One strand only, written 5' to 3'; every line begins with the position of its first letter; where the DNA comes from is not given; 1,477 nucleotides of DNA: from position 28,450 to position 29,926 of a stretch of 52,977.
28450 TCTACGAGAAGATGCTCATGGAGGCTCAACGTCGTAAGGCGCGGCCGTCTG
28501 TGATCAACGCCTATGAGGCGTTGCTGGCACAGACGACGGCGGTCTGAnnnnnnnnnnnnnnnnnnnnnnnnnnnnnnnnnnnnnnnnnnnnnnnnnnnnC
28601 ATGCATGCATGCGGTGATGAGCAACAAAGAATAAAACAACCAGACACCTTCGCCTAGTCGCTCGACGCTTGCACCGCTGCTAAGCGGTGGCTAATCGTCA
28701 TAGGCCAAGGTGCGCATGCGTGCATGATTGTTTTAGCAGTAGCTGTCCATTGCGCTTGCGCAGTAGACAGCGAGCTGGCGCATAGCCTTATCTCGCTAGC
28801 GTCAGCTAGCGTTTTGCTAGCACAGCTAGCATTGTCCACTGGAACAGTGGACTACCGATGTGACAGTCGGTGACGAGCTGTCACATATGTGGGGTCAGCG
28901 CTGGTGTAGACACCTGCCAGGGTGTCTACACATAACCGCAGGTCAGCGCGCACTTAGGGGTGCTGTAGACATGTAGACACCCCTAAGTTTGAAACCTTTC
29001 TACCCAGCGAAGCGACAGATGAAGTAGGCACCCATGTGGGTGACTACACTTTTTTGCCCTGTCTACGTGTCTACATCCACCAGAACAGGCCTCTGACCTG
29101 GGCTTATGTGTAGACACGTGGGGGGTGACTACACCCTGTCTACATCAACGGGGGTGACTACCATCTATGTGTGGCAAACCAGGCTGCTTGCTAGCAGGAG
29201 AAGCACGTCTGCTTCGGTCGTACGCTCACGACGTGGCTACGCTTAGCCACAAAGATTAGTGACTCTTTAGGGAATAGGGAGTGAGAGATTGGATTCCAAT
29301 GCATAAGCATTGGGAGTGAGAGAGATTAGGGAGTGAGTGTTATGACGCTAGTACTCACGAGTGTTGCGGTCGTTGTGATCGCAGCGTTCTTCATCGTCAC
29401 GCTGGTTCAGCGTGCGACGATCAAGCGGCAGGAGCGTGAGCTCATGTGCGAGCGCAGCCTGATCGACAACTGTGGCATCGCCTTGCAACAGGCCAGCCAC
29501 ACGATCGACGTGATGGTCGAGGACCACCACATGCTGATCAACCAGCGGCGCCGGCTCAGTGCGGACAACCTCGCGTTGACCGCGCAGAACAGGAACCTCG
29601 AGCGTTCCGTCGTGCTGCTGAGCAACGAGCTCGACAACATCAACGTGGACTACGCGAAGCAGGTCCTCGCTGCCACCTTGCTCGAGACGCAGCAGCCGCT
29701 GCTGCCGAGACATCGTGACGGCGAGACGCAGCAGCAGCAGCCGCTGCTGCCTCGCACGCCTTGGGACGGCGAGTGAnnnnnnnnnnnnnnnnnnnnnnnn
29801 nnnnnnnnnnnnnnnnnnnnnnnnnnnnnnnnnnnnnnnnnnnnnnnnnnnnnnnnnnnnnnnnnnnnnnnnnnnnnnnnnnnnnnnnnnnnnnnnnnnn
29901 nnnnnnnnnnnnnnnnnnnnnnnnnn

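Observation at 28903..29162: Array A: dense cluster of the near-palindromic motif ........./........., paralogous to a second array 22.8 kb away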

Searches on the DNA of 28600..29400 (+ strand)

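Call 7: search_dna_similar(query=window:28600-29400:+, collection=phages, mode=distant, max_rows=30)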
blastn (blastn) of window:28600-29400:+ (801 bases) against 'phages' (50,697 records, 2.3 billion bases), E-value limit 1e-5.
No match.

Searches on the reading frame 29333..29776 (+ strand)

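Call 12: search_protein_families(library=pfam, proteins=[window:29333-29776:+], max_evalue=0.01)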
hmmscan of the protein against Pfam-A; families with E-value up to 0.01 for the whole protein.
window:29333-29776:+ (147 aa): 0 families

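Call 53: search_protein_families(library=phrogs, proteins=[window:29333-29776:+], max_evalue=0.01)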
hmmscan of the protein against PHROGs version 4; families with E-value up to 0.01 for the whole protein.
window:29333-29776:+ (147 aa): 1 family
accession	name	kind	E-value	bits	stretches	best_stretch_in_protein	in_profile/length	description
phrog_3671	-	unknown function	0.0016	19.6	1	11-102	14-75/87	-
